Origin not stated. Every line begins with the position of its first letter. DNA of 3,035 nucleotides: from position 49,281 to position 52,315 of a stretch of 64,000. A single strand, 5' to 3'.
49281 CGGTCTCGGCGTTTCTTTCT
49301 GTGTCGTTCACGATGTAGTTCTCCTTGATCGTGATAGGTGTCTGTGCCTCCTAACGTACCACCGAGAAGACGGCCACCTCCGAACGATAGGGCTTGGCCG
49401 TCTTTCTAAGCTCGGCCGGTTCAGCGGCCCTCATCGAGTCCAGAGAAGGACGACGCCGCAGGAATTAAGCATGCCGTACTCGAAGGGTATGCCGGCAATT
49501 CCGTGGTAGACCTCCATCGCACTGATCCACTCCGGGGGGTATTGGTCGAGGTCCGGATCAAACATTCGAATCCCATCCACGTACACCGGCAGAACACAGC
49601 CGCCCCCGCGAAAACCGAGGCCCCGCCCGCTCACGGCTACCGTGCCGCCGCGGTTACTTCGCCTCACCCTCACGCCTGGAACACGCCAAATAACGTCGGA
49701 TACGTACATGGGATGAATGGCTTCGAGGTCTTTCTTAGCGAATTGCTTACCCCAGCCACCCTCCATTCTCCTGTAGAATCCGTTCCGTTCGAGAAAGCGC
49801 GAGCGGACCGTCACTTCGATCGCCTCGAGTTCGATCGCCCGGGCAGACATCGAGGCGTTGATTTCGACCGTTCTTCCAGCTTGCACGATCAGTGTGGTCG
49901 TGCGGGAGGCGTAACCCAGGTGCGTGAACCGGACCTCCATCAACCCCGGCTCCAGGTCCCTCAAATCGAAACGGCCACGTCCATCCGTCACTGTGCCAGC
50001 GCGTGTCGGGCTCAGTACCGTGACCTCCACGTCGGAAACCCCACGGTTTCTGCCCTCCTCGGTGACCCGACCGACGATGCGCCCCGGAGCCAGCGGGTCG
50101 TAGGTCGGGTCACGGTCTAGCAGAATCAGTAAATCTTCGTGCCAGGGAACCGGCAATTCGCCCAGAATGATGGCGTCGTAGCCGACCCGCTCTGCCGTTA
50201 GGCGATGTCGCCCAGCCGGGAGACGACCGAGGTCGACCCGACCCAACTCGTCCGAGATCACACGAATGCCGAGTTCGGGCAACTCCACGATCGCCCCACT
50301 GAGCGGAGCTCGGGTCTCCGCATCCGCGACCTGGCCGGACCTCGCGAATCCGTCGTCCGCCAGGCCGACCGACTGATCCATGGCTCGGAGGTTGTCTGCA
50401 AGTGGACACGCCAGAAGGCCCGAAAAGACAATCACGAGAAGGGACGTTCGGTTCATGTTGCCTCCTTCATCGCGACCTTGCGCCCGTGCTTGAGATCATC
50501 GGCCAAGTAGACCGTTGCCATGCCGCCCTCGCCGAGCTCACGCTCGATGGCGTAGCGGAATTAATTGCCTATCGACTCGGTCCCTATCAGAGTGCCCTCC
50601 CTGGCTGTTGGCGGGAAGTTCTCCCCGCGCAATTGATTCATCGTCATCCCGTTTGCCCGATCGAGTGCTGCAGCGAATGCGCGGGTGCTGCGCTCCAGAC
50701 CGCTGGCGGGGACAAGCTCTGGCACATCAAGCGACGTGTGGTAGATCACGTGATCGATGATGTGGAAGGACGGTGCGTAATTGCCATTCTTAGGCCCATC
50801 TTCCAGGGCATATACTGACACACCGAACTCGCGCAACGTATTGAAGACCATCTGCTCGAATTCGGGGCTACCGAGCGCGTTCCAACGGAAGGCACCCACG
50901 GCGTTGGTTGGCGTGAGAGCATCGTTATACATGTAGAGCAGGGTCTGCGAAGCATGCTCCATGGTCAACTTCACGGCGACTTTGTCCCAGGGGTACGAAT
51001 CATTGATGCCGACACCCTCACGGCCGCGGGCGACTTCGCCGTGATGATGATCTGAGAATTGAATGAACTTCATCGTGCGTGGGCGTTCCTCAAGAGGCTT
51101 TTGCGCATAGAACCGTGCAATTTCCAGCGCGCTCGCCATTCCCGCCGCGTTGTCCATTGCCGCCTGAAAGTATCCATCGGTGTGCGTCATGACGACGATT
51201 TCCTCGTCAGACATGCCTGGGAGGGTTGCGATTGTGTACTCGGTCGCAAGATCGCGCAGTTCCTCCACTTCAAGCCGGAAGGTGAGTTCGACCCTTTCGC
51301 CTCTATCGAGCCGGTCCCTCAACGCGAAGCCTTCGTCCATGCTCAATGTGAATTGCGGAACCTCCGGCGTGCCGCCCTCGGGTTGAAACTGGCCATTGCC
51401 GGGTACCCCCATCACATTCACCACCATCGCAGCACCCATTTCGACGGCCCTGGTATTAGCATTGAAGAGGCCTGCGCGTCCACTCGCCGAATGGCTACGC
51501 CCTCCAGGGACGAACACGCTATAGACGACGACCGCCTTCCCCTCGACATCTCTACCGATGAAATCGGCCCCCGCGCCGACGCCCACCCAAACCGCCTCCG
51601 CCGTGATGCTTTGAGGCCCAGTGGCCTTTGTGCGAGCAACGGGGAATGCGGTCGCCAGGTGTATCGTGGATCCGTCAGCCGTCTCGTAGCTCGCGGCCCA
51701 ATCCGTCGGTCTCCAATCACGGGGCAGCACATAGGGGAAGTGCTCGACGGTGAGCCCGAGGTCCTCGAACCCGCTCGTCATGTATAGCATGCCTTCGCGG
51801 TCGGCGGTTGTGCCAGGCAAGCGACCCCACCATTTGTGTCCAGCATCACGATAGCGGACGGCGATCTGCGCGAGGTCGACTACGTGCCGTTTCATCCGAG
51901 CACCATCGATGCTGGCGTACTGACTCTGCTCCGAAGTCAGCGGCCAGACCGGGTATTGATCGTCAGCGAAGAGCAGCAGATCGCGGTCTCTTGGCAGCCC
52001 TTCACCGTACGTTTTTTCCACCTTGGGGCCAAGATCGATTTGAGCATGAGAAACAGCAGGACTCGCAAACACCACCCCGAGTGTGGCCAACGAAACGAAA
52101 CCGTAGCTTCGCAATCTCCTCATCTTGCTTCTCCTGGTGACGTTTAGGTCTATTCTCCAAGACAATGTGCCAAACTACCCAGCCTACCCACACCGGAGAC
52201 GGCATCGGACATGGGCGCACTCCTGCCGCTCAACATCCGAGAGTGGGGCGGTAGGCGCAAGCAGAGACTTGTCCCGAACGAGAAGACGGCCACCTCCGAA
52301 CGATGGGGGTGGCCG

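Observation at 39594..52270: Four same-orientation copies of a conserved motif with invariant TTGCGC and GATGTT hexamers and a variable 17-18-nt spacer, each upstream of a minus-strand gene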

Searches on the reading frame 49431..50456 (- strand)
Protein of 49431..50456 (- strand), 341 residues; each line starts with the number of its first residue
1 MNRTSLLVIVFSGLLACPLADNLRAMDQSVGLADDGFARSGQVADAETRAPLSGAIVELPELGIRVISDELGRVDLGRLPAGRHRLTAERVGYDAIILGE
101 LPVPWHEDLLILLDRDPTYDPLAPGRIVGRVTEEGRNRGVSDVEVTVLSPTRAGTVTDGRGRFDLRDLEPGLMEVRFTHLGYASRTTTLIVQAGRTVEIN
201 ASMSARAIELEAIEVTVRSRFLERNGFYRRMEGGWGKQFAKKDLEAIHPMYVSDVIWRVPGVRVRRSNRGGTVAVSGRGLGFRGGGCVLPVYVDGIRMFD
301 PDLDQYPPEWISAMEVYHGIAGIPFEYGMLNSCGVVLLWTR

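Call 27: search_protein_families(library=pfam, proteins=[window:49431-50456:-], max_evalue=0.001)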
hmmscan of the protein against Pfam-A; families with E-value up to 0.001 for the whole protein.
window:49431-50456:- (341 aa): 3 families
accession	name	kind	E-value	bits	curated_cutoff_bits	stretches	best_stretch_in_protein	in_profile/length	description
PF13620.12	CarboxypepD_reg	-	9.8e-25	87.2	32.3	2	127-203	2-81/82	Carboxypeptidase regulatory-like domain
PF13715.12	CarbopepD_reg_2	-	3.9e-21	75.3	32.2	2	127-214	1-87/88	CarboxypepD_reg-like domain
PF07715.20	Plug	-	1.9e-08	35.2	23.9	1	241-328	14-100/107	TonB-dependent Receptor Plug Domain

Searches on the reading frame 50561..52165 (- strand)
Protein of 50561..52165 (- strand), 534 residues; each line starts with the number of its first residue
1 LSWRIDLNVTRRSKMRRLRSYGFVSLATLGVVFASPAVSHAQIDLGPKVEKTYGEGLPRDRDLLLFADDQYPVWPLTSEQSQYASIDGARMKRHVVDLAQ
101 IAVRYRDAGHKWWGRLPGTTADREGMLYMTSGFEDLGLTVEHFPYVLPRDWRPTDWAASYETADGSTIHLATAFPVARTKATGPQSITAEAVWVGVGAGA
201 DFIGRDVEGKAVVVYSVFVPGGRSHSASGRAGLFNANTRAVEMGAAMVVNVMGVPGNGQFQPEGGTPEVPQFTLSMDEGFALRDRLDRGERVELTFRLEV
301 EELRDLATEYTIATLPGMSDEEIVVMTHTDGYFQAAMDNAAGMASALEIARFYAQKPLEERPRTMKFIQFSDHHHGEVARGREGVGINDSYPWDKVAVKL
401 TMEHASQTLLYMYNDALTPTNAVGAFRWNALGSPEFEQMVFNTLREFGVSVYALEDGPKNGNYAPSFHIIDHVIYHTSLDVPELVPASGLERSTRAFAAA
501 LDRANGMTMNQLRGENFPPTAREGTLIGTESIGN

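Call 27: search_protein_families(library=pfam, proteins=[window:50561-52165:-], max_evalue=0.001)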
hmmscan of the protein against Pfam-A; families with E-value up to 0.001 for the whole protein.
window:50561-52165:- (534 aa): 1 family
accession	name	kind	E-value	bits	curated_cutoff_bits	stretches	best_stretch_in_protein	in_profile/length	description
PF04389.22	Peptidase_M28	-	7.3e-08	32.8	21.3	1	312-370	3-63/193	Peptidase family M28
